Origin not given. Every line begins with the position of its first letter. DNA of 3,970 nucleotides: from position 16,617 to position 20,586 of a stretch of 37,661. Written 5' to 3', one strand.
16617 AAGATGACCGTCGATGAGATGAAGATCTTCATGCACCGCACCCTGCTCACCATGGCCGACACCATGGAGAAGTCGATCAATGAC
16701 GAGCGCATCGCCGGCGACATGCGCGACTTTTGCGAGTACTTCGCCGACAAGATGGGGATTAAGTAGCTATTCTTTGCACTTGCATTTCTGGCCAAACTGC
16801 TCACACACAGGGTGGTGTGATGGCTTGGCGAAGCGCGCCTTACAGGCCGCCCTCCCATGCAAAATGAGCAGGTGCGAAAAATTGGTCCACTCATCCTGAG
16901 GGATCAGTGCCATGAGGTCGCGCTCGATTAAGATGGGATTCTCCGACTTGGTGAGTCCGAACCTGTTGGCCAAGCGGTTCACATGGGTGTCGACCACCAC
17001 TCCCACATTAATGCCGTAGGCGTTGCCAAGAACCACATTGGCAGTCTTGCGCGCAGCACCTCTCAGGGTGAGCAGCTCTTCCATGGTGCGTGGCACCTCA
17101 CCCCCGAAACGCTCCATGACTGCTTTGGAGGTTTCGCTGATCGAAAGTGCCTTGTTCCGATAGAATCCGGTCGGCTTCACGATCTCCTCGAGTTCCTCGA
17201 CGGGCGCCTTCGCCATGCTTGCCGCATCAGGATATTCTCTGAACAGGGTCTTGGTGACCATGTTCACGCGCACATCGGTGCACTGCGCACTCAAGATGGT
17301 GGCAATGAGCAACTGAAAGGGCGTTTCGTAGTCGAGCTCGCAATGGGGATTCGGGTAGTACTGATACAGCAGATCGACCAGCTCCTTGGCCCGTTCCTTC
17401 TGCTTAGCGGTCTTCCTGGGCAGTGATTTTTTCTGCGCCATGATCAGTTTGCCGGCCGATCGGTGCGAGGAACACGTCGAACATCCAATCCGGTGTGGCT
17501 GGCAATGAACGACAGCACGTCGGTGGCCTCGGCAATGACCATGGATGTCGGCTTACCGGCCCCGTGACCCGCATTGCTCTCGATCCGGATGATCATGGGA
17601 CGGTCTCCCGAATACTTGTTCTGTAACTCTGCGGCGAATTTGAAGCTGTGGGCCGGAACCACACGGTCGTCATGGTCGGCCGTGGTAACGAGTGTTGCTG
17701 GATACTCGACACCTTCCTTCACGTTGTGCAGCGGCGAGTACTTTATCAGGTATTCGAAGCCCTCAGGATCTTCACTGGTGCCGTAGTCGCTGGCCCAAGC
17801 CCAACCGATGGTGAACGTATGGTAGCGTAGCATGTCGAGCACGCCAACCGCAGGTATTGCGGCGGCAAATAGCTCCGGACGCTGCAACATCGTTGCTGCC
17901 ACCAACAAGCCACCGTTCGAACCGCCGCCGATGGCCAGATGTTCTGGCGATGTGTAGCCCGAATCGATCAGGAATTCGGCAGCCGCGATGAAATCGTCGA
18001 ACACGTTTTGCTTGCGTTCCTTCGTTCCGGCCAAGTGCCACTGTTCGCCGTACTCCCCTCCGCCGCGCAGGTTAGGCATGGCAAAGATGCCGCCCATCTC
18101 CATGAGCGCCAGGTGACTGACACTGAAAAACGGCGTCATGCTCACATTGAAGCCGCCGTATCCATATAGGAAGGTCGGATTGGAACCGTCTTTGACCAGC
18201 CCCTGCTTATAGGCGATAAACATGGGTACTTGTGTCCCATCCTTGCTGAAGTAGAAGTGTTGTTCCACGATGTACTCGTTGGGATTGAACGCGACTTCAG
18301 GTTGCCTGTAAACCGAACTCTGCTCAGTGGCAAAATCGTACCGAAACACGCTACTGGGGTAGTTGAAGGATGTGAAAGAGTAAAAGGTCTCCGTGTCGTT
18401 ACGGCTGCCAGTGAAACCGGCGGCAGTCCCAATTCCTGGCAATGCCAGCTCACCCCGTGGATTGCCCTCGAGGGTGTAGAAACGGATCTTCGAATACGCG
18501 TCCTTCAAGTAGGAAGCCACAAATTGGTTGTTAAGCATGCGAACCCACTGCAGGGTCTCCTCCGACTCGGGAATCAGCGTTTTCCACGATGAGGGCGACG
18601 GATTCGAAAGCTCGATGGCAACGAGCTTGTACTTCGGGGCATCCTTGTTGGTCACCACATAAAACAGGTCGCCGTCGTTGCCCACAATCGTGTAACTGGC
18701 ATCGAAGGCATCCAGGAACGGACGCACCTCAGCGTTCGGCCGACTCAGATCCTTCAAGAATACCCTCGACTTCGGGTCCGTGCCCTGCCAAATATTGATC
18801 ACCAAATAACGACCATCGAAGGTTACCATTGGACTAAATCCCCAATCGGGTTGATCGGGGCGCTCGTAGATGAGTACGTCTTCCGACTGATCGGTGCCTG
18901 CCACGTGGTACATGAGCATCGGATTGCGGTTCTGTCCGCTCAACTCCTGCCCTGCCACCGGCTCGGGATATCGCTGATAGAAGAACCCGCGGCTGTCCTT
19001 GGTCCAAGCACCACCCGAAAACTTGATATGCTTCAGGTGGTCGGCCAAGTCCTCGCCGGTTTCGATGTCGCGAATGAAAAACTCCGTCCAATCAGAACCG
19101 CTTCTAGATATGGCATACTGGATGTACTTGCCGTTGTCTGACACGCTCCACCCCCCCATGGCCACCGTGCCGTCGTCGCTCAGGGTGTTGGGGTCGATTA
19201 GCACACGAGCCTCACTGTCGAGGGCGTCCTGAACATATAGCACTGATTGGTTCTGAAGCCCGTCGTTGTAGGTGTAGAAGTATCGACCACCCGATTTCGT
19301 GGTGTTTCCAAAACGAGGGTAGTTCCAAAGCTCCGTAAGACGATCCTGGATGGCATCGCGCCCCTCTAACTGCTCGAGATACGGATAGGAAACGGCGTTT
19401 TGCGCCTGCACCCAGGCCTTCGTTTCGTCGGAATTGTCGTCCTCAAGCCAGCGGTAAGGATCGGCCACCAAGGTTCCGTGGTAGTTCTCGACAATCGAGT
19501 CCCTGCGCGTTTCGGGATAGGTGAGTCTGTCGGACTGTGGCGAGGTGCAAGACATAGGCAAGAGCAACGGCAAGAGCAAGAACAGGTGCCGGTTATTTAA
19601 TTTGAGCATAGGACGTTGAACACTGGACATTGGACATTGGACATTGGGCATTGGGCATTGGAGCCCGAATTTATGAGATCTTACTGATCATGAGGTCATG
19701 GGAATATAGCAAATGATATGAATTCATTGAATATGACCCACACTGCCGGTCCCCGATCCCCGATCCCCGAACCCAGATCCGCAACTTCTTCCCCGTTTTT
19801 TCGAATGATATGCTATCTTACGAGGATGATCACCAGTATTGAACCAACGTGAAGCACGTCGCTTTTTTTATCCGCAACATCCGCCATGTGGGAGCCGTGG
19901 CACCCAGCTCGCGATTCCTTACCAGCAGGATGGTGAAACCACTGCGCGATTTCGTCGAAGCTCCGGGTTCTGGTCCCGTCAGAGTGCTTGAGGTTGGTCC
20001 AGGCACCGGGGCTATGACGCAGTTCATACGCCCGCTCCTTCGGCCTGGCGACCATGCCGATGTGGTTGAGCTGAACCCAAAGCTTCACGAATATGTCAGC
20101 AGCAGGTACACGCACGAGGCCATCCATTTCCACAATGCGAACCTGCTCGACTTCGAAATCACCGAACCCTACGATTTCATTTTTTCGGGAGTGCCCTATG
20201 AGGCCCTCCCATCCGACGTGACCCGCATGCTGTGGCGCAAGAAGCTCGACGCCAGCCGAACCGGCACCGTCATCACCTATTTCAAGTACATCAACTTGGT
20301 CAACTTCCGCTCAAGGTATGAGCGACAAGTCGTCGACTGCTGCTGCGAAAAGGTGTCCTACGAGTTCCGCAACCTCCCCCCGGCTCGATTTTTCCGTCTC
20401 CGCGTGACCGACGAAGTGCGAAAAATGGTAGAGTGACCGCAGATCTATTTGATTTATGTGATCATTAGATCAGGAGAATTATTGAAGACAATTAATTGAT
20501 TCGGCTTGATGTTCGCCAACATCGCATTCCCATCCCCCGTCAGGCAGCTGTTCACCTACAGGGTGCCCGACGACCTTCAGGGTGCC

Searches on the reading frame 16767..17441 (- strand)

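Call 36: search_protein_families(library=pfam, proteins=[window:16767-17441:-], max_evalue=0.00001)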
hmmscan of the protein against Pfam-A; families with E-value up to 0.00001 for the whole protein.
window:16767-17441:- (224 aa): 1 family
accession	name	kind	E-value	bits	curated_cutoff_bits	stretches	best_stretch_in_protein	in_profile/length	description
PF00730.31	HhH-GPD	-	7.1e-25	87.9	26.2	1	46-181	1-107/108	HhH-GPD superfamily base excision DNA repair protein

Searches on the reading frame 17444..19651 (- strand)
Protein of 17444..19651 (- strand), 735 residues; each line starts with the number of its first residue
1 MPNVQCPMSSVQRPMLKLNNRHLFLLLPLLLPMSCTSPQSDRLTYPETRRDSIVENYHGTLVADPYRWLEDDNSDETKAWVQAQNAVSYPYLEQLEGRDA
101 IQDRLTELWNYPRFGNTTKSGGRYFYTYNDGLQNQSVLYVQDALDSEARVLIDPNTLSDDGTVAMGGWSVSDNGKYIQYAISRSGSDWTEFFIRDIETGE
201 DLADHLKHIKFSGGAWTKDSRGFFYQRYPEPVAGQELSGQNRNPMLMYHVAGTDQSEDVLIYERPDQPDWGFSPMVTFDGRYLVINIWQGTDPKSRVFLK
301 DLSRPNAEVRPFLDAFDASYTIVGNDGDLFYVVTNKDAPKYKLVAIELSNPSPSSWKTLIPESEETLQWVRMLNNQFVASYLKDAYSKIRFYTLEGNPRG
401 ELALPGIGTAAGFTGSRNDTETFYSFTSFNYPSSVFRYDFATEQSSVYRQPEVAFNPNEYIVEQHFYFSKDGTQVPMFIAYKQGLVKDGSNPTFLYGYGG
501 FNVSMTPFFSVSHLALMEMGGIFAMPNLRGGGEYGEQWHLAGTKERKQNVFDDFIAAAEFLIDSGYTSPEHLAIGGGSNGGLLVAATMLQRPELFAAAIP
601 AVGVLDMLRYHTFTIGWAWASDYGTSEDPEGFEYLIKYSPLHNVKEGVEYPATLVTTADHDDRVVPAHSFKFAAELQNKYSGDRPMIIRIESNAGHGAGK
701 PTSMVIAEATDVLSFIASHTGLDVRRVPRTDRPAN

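Call 36: search_protein_families(library=pfam, proteins=[window:17444-19651:-], max_evalue=0.00001)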
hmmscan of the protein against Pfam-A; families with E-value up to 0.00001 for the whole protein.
window:17444-19651:- (735 aa): 2 families
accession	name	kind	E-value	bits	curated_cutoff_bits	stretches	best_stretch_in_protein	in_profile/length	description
PF02897.21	Peptidase_S9_N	-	1.2e-127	426.6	24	1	46-450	1-413/414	Prolyl oligopeptidase, N-terminal beta-propeller domain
PF00326.27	Peptidase_S9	-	2.1e-62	210.8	22.6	1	509-721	3-211/213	Prolyl oligopeptidase family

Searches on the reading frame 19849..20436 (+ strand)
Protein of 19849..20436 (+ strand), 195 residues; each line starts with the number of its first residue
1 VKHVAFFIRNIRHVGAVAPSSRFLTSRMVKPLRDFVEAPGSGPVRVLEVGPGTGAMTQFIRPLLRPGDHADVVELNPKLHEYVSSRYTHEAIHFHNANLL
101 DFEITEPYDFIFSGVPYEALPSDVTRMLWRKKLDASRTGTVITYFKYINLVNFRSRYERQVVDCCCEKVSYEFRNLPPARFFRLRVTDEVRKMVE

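Call 36: search_protein_families(library=pfam, proteins=[window:19849-20436:+], max_evalue=0.00001)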
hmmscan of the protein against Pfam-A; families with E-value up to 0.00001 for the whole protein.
window:19849-20436:+ (195 aa): 1 family
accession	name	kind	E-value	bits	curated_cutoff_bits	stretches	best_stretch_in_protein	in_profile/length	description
PF13649.12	Methyltransf_25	-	9.8e-06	26.6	27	0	46-126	1-83/97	Methyltransferase domain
